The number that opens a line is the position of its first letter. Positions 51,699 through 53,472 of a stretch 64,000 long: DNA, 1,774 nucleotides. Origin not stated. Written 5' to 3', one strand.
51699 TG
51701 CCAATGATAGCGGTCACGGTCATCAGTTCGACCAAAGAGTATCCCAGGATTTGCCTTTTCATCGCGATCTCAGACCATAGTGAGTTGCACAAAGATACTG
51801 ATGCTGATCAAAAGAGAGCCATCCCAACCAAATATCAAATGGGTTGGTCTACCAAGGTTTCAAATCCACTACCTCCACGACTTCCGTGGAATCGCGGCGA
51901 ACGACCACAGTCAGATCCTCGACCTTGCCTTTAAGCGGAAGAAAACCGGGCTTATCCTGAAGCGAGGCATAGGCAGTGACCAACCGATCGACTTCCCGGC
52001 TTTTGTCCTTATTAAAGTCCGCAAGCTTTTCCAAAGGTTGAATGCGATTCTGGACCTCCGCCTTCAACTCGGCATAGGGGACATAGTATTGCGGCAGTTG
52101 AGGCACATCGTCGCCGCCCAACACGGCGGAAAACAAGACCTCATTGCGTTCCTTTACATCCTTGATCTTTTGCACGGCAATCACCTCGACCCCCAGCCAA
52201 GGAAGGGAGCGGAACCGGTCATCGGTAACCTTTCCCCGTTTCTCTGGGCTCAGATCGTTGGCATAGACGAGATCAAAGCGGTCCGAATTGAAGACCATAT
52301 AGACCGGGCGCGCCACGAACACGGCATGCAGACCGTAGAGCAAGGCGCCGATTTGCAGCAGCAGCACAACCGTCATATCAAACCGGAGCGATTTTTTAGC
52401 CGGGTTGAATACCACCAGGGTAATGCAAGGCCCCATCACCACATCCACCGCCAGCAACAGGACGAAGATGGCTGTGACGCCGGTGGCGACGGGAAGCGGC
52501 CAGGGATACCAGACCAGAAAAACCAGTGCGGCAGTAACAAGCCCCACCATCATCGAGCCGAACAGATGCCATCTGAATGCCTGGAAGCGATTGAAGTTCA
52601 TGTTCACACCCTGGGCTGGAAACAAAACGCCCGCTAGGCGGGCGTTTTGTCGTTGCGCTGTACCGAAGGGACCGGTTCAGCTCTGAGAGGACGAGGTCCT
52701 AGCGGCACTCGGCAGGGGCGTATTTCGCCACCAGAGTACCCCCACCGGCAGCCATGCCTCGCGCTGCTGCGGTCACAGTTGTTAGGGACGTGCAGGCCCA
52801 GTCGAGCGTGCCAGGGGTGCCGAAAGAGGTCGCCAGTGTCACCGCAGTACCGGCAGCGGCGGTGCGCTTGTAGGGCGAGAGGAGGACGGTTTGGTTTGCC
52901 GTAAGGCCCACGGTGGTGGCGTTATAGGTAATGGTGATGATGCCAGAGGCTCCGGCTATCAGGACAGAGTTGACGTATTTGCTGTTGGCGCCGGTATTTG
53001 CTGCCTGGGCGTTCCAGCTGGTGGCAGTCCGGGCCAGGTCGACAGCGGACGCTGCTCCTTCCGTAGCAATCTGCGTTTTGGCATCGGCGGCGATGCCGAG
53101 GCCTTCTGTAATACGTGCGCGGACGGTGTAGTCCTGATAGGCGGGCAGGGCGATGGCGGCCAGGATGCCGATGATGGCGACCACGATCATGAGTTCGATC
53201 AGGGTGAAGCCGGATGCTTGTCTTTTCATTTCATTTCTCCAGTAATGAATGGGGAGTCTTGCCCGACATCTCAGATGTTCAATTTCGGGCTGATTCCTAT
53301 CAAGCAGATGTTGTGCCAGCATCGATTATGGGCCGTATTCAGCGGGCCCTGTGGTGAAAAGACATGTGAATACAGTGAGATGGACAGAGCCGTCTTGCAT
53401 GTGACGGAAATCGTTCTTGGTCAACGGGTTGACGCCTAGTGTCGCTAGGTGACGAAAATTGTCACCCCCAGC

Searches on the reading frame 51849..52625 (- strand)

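Call 7: search_protein_families(library=pfam, proteins=[window:51849-52625:-], max_evalue=0.01)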
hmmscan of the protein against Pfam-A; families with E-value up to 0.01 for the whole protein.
window:51849-52625:- (258 aa): 0 families

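Call 32: search_protein_families(library=ncbifam, proteins=[window:51849-52625:-], max_evalue=0.001)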
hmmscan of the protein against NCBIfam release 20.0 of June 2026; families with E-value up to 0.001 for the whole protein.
window:51849-52625:- (258 aa): 1 family
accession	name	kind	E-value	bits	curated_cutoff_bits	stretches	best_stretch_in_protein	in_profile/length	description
NF041437.1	TfpZ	superfamily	5.8e-85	284.8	200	1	13-258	1-240/240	TfpX/TfpZ family type IV pilin accessory protein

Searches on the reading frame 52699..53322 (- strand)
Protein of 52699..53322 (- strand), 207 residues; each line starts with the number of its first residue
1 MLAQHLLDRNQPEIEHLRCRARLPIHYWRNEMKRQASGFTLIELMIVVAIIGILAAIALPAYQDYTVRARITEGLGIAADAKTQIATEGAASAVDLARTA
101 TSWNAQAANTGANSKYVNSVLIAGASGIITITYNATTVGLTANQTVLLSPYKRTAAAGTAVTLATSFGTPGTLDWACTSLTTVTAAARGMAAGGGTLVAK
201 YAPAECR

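Call 7: search_protein_families(library=pfam, proteins=[window:52699-53322:-], max_evalue=0.01)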
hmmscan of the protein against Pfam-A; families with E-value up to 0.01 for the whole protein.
window:52699-53322:- (207 aa): 2 families
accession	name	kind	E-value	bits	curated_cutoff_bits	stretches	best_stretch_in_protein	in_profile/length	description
PF07963.17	N_methyl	-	1.6e-09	37.4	21.2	1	34-59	2-27/27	Prokaryotic N-terminal methylation motif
PF00114.24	Pilin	-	2.5e-09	38.5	22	1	67-207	1-108/108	Pilin (bacterial filament)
